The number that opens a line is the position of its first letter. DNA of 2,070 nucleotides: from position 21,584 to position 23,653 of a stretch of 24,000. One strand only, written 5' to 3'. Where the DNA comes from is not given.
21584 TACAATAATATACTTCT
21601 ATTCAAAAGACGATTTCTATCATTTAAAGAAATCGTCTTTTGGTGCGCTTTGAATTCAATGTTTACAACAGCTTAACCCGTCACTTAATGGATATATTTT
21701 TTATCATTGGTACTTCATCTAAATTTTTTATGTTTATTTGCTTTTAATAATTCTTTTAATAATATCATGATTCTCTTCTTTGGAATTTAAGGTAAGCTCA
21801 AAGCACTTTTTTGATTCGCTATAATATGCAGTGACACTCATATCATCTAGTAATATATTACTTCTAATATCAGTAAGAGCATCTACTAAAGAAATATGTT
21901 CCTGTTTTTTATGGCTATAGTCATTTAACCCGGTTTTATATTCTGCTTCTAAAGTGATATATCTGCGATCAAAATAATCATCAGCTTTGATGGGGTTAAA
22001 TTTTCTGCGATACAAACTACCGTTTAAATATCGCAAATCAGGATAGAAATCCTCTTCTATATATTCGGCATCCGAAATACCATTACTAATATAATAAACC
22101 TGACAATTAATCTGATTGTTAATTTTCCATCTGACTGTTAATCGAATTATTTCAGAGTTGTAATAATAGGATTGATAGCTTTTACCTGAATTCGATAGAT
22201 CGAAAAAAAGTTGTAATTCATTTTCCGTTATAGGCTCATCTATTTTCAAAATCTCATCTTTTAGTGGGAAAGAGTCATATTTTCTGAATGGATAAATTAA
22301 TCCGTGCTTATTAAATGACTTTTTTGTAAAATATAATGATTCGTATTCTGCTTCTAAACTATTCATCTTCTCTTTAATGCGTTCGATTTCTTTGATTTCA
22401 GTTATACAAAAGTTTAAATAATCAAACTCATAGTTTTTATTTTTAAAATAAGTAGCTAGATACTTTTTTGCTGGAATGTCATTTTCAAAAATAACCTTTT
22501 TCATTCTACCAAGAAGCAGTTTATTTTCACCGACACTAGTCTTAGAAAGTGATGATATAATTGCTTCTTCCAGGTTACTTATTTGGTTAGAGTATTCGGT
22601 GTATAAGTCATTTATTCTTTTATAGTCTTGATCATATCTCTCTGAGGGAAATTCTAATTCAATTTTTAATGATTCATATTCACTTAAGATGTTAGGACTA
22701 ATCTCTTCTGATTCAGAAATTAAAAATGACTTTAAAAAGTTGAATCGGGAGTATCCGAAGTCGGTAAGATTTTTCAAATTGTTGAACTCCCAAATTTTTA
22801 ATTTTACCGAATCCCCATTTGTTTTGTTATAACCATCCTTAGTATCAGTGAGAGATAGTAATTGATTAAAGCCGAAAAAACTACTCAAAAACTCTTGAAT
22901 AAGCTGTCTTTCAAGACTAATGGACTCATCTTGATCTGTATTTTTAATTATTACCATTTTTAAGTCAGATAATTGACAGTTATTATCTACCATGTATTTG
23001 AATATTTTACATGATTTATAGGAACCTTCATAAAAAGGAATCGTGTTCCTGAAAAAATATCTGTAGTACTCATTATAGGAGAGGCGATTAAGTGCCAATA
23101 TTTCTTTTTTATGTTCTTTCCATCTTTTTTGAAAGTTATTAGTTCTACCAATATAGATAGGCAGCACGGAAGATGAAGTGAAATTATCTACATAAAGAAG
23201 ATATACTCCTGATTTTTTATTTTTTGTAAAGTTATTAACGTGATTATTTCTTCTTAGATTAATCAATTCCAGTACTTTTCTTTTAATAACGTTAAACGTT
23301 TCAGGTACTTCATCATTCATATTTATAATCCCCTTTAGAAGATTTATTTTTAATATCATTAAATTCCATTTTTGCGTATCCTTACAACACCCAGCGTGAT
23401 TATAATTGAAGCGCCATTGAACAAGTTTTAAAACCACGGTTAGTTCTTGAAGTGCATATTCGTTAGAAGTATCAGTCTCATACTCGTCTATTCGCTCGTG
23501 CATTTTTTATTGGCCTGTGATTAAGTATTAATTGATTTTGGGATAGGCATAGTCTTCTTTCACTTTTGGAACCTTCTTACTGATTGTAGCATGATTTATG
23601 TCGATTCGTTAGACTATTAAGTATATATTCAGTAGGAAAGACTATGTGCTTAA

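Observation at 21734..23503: AT-rich orphan GIY-YIG nuclease-domain protein with a ~375-aa unassignable C-terminal region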

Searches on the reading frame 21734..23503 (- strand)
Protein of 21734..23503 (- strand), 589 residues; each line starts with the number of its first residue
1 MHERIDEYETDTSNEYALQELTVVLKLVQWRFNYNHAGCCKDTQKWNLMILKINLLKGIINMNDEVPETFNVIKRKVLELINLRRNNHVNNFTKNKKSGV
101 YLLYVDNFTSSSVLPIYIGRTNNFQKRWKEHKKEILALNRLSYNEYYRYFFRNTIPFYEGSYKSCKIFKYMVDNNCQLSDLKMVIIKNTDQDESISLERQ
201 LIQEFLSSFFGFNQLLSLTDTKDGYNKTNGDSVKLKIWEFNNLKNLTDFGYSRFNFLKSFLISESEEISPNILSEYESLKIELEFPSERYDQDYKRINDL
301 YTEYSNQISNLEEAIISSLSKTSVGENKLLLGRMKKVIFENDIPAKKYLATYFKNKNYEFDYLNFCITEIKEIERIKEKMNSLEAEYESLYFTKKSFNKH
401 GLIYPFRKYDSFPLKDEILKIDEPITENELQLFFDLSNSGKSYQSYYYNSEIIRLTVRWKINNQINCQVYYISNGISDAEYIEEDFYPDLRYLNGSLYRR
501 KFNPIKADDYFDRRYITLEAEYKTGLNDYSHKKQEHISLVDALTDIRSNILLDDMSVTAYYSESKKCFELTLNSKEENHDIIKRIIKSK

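Call 3: search_protein_families(library=pfam, proteins=[window:21734-23503:-], max_evalue=1)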
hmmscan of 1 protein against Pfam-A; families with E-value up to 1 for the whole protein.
window:21734-23503:- (589 aa): 2 families
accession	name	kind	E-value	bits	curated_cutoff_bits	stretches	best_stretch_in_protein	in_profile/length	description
PF01541.30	GIY-YIG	-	6e-06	26.9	22.6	1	99-207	3-74/78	GIY-YIG catalytic domain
PF10544.15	T5orf172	-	0.051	14.5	20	1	106-151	9-34/101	T5orf172 domain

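Call 4: search_protein_families(library=padloc, proteins=[window:21734-23503:-], max_evalue=1)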
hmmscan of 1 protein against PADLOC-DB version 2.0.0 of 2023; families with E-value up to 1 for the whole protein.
window:21734-23503:- (589 aa): 2 families
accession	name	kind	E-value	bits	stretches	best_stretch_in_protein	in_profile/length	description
PDLC04925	PDC-S14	-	2.8e-05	21.2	1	88-134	53-98/301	-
PDLC04923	PDC-S14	-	5.3e-05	20.4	1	93-133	66-106/320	-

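Call 5: search_protein_families(library=ncbifam, proteins=[window:21734-23503:-], max_evalue=1)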
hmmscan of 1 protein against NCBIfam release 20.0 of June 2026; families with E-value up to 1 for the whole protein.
window:21734-23503:- (589 aa): 0 families

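Call 9: find_homologous_proteins(query=window:21734-23503:-)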
Query window:21734-23503:- (589 aa): 35 proteins with E <= 0.001 among 8000 candidates.
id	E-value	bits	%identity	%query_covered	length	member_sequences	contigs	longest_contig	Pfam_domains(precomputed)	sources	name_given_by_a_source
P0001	0.0e+0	1159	100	90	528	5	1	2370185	PF01541.31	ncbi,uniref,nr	ncbi:GIY-YIG nuclease family protein [Sporosarcina sp. 6E9]|uniref:GIY-YIG nuclease family protein n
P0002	1.7e-49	187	31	87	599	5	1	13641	-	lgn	-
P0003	1.7e-48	184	31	87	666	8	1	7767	-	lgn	-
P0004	8.5e-48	182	40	35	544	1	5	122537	-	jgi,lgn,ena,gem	-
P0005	2.8e-47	180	30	84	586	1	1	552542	-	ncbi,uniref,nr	ncbi:excinuclease ABC subunit C [Cytobacillus firmus]|uniref:excinuclease ABC subunit C n=1 Tax=Cyto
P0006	7.0e-47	179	29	86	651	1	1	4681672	-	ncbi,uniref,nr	ncbi:hypothetical protein [Evansella cellulosilytica]|uniref:Excinuclease ABC C subunit domain prote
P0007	7.4e-47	179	30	85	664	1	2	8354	-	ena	-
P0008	1.5e-46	178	31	85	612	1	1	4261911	-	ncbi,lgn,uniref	ncbi:excinuclease ABC subunit C [Psychrobacillus sp. FSL K6-1415]|uniref:excinuclease ABC subunit C 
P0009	1.5e-46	178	29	87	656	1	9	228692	-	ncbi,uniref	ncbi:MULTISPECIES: zinc-ribbon domain-containing protein [unclassified Bacillus cereus group]|uniref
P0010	2.1e-46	177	30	92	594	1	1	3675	-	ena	-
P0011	8.1e-46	175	29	92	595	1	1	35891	-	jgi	jgi:hypothetical protein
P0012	2.5e-45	174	29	88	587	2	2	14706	-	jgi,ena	-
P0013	8.9e-45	172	30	84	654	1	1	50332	-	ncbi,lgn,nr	ncbi:hypothetical protein J6TS2_48330 [Heyndrickxia sporothermodurans]|nr:hypothetical protein J6TS2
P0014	3.6e-44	170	29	87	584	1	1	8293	-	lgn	-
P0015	7.1e-44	169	29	87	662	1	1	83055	-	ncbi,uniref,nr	ncbi:GIY-YIG nuclease family protein [Bacillus albus]|uniref:excinuclease ABC subunit C n=1 Tax=Baci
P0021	8.0e-42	162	30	85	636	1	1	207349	-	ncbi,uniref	ncbi:excinuclease ABC subunit C [Neobacillus sp. LXY-1]|uniref:excinuclease ABC subunit C n=1 Tax=Ne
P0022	4.1e-41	160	28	87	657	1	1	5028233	-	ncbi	ncbi:excinuclease ABC subunit C [Priestia aryabhattai]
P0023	5.8e-41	159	30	86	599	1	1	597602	-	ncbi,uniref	ncbi:excinuclease ABC subunit C [Planococcus sp. 1R117A]|uniref:excinuclease ABC subunit C n=1 Tax=P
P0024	1.8e-40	158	29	81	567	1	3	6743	-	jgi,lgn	-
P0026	2.3e-37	147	30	82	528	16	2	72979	-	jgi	-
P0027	1.5e-36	145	30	89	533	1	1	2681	PF01541.31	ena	-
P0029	9.1e-35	139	40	32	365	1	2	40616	PF01541.31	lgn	-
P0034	1.5e-26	112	28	79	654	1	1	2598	-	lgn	-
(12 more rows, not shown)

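Call 13: find_encoding_contigs(protein=P0006, flank=10000, max_places=3)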
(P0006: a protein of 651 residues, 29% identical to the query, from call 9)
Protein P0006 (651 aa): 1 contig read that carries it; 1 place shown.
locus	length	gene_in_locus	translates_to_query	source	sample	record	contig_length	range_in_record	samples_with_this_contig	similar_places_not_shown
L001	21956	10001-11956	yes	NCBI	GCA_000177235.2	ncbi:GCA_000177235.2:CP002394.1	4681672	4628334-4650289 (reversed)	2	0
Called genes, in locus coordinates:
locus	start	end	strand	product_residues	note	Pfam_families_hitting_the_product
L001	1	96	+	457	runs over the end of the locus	PF07435:YycH_N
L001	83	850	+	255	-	PF09648:YycI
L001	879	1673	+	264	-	PF00753:Lactamase_B, PF23023:Anti-Pycsar_Apyc1, PF12706:Lactamase_B_2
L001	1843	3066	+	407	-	PF00089:Trypsin, PF13365:Trypsin_2, PF13180:PDZ_2, PF00595:PDZ, PF17820:PDZ_6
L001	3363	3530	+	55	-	PF14116:YyzF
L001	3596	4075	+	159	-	PF02590:SPOUT_MTase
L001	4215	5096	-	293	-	-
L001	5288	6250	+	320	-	PF20275:CTD10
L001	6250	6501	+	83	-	PF20292:MC7 (faint), PF20293:MC6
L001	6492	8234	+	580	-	PF10088:DUF2326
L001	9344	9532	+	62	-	-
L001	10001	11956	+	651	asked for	-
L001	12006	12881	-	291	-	PF02899:Phage_int_SAM_1 (weak), PF13495:Phage_int_SAM_4, PF00589:Phage_integrase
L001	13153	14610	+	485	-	PF12161:HsdM_N, PF02384:N6_Mtase, PF01170:UPF0020 (weak)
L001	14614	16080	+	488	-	PF12161:HsdM_N, PF02384:N6_Mtase, PF07669:Eco57I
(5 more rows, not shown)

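Call 14: find_encoding_contigs(protein=P0005, flank=10000, max_places=3)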
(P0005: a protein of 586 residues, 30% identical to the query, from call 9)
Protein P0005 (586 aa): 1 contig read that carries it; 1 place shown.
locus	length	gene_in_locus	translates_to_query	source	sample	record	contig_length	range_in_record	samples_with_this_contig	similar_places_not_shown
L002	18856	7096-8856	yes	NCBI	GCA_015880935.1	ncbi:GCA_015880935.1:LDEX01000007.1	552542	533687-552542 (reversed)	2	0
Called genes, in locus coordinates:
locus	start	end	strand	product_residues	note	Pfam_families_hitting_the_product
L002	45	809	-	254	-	PF20720:nSTAND3 (faint), PF01695:IstB_IS21, PF00308:Bac_DnaA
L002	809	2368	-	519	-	PF13565:HTH_32 (faint), PF00665:rve (weak), PF22483:Mu-transpos_C_2 (weak)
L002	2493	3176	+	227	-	PF24308:DUF7487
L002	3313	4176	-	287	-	PF10544:T5orf172, PF13455:MUG113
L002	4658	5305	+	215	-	PF01381:HTH_3 (weak), PF04218:CENP-B_N (faint), PF13384:HTH_23 (weak), PF15943:YdaS_toxin (weak)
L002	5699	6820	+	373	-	-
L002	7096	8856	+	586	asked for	-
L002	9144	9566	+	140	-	PF21818:DUF6884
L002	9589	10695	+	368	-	PF26345:ScoMcrA_N (weak), PF13391:HNH_2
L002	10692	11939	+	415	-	PF08808:RES (weak)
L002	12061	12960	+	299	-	PF01844:HNH, PF14279:HNH_5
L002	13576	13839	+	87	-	-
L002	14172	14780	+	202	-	-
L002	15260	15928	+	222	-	-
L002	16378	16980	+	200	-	PF00239:Resolvase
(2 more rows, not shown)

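Call 17: find_encoding_contigs(protein=P0008, flank=10000, max_places=3)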
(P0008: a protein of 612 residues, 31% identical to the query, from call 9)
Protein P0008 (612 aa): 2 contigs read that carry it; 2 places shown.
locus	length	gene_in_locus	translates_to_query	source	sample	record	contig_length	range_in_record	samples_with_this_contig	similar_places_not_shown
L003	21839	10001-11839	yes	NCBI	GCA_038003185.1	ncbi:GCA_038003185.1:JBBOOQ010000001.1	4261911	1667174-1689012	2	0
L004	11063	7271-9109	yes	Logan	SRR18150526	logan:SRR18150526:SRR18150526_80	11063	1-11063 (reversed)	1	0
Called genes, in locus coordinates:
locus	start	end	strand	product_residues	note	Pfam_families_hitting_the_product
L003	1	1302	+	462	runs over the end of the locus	PF00069:Pkinase, PF07714:PK_Tyr_Ser-Thr, PF03109:ABC1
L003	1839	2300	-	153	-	-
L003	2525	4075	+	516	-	PF04740:LXG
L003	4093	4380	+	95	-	-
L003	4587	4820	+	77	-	-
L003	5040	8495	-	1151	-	PF13289:SIR2_2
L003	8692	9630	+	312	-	PF12686:DUF3800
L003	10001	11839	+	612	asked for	-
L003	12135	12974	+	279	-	PF08378:NERD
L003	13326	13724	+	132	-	-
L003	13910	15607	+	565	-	-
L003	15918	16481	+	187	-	PF05901:Excalibur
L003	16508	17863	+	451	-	-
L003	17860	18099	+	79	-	PF11213:DUF3006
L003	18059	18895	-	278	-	PF01068:DNA_ligase_A_M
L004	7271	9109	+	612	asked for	-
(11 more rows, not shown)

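Call 18: find_encoding_contigs(protein=P0022, flank=10000, max_places=3)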
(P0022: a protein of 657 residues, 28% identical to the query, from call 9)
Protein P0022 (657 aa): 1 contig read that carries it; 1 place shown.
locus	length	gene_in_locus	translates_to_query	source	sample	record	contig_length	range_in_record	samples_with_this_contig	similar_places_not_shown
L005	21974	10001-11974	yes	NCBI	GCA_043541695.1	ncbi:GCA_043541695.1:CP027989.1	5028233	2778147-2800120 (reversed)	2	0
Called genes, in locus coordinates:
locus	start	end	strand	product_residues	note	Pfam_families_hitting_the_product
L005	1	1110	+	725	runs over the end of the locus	PF20656:MS_N, PF20658:MSG_insertion, PF01274:MS_TIM-barrel, PF20659:MS_C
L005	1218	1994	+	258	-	PF10370:Rv2993c-like_N, PF01557:FAA_hydrolase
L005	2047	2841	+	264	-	PF09339:HTH_IclR, PF01978:TrmB (weak), PF01614:IclR_C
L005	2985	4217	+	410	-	PF02073:Peptidase_M29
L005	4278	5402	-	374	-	PF14657:Arm-DNA-bind_4, PF13102:Phage_int_SAM_5 (faint), PF14659:Phage_int_SAM_3, PF00589:Phage_integrase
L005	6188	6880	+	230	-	-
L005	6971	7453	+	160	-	-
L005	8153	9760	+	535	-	-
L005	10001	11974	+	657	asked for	-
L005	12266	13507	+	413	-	PF01878:EVE (weak), PF01844:HNH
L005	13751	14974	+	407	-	-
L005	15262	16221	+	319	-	PF28123:DUF8370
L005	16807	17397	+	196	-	-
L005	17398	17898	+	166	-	-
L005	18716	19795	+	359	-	PF13588:HSDR_N_2, PF04313:HSDR_N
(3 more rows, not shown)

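Call 21: search_solved_structures(query=A1, max_evalue=1, show_alignments=2)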
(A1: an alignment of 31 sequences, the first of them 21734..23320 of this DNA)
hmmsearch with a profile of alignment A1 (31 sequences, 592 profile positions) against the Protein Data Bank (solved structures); distinct sequences matched with E-value up to 1: 8.
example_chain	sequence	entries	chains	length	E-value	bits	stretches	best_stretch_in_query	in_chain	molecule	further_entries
1mk0_A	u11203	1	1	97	0.019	16.9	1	36-72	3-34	Intron-associated endonuclease 1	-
1ln0_A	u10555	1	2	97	0.079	14.8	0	36-72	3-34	intron-associated endonuclease 1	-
9jm7_B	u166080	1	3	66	0.26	13.1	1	267-317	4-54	LRD-2V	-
6clz_B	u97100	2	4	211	0.48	12.2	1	267-357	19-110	Apolipoprotein A-I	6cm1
8a3w_a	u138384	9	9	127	0.54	12.1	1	250-359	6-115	Putative 60S ribosomal protein L35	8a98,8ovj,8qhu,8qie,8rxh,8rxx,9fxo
8cyk_B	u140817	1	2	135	0.66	11.8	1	221-338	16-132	HALC1_878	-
3jcs_a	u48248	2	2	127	0.81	11.5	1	250-359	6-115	ribosomal protein L29 | uL29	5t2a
9cfs_A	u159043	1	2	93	0.94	11.3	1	207-279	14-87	Long regulatory protein rop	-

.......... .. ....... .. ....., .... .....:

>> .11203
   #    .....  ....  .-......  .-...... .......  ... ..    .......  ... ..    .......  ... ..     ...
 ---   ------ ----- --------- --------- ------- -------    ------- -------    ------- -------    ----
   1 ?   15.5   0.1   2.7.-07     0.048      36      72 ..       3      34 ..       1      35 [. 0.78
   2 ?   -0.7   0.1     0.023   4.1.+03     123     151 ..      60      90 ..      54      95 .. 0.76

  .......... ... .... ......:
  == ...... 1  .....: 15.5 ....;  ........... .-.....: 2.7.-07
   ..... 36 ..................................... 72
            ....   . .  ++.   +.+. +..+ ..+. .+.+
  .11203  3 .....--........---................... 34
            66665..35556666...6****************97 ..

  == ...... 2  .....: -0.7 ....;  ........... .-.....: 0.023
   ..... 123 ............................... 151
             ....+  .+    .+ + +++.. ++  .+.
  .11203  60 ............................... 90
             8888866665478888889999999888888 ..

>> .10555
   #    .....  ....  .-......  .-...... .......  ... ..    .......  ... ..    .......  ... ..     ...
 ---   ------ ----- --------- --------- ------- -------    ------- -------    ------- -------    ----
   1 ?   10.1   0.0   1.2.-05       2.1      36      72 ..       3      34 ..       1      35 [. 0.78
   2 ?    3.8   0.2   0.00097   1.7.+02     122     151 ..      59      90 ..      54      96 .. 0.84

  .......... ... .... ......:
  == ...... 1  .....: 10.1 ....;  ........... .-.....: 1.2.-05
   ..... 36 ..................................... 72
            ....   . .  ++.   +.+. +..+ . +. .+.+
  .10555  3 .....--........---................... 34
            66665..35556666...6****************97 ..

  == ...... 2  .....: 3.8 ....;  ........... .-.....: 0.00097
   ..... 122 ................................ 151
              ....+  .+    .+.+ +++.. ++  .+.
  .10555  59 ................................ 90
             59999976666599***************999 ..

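Call 22: search_protein_families(library=phrogs, proteins=[window:21734-23320:-, P0006, P0009], max_evalue=0.1)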
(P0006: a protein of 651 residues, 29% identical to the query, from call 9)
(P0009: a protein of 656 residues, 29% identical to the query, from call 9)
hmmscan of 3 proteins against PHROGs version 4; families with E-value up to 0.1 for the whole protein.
window:21734-23320:- (528 aa): 3 families
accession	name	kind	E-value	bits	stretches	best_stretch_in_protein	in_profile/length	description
phrog_31670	-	unknown function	0.032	15.7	0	8-43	22-57/75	-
phrog_12629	-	unknown function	0.046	13.9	1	34-72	48-86/303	-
phrog_5123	-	DNA, RNA and nucleotide metabolism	0.06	14.3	0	117-162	52-97/152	homing endonuclease with GIY-YIG motif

P0006 (651 aa): 2 families
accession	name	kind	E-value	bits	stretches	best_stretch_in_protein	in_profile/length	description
phrog_5123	-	DNA, RNA and nucleotide metabolism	0.0026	18.7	1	41-90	2-53/152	homing endonuclease with GIY-YIG motif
phrog_24994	-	unknown function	0.032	15.6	0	226-296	16-86/123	-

P0009 (656 aa): 1 family
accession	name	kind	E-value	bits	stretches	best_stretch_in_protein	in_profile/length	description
phrog_5123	-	DNA, RNA and nucleotide metabolism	0.021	15.7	0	41-77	2-38/152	homing endonuclease with GIY-YIG motif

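Call 27: predict_structure(alignment_id=A1)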
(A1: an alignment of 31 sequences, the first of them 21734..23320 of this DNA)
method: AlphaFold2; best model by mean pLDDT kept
length: 528 residues; sequences in the alignment: 31
mean_pLDDT: 82.0   pTM: 0.78
mean pLDDT of the five models: 82.0, 81.3, 80.2, 77.1, 76.6
residues with pLDDT >= 90: 200; 70-90: 232; 50-70: 83; < 50: 13
segments of 3 or more residues with pLDDT < 50: 1-3, 333-335, 432-435
pLDDT, mean of each block of 10 residues (from residue 1): 68 98 95 93 96 97 97 94 86 75 96 96 96 92 95 82 56 85 89 79 67 83 62 72 76 70 68 71 79 75 73 79 68 58 86 86 89 90 67 94 93 73 66 61 69 84 89 93 95 90 90 86 82
secondary structure, 60 per line:
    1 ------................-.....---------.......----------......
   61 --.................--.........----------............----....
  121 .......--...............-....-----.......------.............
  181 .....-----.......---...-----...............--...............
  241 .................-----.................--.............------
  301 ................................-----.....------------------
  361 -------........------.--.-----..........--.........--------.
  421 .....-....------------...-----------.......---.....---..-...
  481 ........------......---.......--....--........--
elements in order: H7-22 E38-44 E55-60 H63-79 H82-90 H101-112 E120-127 H130-144 H146-149 H155-161 H168-185 H191-197 H209-223 H226-257 H263-279 H282-294 H301-332 H338-342 E368-375 E391-400 E403-411 E420-422 H427-430 E443-445 H457-463 H467-471 H478-488 E495-500 H504-510 H513-516 H519-526
